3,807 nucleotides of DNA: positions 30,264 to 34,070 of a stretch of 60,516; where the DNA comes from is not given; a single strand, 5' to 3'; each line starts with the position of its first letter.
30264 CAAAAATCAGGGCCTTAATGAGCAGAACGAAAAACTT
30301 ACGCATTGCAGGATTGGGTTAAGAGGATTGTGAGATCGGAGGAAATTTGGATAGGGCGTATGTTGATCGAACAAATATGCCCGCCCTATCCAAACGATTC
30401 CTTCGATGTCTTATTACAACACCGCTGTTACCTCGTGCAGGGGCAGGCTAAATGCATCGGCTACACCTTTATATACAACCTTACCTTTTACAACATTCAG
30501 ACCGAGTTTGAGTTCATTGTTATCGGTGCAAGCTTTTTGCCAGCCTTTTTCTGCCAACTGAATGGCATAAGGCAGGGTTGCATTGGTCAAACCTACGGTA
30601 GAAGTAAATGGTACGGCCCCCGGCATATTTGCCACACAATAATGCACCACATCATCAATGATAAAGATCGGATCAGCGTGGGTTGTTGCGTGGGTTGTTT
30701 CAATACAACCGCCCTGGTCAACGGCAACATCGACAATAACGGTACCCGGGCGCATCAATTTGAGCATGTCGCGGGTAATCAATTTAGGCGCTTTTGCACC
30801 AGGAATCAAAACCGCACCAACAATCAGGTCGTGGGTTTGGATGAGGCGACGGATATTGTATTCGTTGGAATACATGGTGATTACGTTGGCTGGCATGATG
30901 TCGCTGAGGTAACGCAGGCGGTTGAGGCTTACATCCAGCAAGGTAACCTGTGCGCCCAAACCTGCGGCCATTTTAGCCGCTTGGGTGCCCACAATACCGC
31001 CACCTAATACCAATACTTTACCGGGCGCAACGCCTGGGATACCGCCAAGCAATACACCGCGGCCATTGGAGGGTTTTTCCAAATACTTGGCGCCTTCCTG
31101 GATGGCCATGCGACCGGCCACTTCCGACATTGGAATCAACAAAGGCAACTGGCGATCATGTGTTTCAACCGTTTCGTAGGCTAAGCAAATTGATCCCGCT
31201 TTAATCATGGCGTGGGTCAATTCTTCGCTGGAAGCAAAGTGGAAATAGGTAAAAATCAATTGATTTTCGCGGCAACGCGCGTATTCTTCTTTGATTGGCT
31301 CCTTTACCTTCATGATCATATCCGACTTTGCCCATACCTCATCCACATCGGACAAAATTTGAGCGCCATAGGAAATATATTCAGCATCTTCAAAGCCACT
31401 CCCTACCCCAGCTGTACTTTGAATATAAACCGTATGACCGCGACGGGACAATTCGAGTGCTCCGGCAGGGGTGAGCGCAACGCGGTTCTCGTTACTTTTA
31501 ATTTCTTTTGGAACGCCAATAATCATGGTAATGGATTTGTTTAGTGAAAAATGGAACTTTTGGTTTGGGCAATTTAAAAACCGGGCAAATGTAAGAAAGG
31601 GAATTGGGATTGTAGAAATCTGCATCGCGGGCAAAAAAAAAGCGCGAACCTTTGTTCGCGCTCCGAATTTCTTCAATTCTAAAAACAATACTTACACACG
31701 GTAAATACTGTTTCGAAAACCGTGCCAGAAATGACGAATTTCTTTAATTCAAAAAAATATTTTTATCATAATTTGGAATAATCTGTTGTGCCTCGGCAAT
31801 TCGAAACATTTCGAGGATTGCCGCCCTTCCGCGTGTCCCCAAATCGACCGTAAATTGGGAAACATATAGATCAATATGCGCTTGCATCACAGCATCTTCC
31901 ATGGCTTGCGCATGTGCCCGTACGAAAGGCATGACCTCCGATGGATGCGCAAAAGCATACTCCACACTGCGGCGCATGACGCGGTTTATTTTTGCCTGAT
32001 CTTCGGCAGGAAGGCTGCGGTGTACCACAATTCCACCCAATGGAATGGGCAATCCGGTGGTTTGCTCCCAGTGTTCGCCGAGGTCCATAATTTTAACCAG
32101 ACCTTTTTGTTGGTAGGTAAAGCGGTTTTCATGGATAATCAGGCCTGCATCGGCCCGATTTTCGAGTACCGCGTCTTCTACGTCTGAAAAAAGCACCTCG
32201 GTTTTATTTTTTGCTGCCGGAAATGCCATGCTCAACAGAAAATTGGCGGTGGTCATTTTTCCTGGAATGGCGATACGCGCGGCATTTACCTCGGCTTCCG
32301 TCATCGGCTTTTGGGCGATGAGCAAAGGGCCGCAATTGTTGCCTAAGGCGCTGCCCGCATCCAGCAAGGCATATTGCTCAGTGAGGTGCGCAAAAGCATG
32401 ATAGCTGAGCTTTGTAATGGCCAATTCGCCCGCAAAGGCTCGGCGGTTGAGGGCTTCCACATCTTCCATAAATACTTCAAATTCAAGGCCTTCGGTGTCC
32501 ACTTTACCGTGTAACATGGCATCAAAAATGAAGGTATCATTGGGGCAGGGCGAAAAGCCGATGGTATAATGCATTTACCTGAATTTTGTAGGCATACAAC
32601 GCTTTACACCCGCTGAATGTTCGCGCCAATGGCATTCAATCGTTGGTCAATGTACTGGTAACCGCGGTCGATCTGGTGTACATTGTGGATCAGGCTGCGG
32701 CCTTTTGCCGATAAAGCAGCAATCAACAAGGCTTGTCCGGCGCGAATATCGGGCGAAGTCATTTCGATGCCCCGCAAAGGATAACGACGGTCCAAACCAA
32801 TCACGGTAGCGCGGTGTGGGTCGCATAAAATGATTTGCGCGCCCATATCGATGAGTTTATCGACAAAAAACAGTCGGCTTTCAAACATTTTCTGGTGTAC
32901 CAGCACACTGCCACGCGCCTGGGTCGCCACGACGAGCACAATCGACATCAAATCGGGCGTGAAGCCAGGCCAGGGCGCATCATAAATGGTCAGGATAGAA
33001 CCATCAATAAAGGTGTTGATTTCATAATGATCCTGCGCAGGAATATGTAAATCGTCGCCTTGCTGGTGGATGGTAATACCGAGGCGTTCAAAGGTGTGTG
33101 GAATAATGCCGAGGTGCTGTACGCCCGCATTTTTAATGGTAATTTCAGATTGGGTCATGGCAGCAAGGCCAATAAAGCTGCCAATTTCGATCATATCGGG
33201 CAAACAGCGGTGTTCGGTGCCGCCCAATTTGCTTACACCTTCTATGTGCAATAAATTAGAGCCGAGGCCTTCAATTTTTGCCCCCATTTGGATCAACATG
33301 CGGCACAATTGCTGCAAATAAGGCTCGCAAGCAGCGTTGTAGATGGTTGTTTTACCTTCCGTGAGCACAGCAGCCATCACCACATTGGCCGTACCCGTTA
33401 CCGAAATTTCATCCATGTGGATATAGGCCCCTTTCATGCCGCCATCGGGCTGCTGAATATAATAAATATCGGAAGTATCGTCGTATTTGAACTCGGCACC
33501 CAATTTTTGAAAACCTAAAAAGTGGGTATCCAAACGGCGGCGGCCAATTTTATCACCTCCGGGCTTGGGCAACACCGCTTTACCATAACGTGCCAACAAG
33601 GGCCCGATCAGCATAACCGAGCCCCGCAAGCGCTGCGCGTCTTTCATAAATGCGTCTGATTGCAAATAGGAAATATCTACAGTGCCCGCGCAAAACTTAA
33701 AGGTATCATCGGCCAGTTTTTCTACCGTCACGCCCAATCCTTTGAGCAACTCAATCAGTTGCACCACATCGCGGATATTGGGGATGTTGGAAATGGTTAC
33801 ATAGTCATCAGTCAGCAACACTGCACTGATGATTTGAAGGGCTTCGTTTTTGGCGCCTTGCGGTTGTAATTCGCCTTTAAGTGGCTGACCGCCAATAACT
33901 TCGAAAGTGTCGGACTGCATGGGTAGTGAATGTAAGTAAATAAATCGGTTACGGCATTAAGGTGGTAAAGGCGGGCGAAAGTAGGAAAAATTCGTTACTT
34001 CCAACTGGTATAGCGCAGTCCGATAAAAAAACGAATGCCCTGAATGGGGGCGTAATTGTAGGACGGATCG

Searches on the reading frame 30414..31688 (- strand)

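Call 56: search_protein_families(library=pfam, proteins=[window:30414-31688:-], max_evalue=0.001)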
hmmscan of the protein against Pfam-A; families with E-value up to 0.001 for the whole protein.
window:30414-31688:- (424 aa): 5 families
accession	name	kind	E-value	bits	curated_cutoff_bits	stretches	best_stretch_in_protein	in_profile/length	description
PF01262.27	AlaDh_PNT_C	-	5e-88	294.5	23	1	195-407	1-214/214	Alanine dehydrogenase/PNT, C-terminal domain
PF05222.21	AlaDh_PNT_N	-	2.7e-45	154.4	30.4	1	58-191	1-136/136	Alanine dehydrogenase/PNT, N-terminal domain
PF02826.25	2-Hacid_dh_C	-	2.7e-06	27.3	25.1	1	223-322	37-127/178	D-isomer specific 2-hydroxyacid dehydrogenase, NAD binding domain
PF00070.33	Pyr_redox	-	0.00016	22.6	22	1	224-259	1-36/82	Pyridine nucleotide-disulphide oxidoreductase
PF07992.20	Pyr_redox_2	-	0.00033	20.6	26.1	1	222-262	142-182/291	Pyridine nucleotide-disulphide oxidoreductase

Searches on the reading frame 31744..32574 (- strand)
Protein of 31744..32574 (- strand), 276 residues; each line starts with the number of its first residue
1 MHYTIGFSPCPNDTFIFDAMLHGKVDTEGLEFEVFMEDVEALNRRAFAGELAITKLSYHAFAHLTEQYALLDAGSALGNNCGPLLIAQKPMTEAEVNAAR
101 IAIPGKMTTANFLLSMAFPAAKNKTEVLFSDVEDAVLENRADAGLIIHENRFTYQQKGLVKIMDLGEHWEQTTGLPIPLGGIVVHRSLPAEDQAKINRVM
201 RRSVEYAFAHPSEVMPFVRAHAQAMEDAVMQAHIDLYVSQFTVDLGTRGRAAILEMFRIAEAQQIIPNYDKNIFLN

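Call 56: search_protein_families(library=pfam, proteins=[window:31744-32574:-], max_evalue=0.001)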
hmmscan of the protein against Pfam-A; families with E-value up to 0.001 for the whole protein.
window:31744-32574:- (276 aa): 1 family
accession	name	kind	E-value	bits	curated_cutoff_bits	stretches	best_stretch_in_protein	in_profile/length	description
PF02621.19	VitK2_biosynth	-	2.4e-78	263.5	26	1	4-261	2-251/252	Menaquinone biosynthesis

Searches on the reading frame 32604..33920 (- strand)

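Call 56: search_protein_families(library=pfam, proteins=[window:32604-33920:-], max_evalue=0.001)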
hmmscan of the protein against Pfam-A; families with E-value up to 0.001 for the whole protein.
window:32604-33920:- (438 aa): 1 family
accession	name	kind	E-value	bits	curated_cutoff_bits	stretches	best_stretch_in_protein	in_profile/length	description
PF00275.25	EPSP_synthase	-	3.9e-60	204.2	22.8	1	10-426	3-415/417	EPSP synthase (3-phosphoshikimate 1-carboxyvinyltransferase)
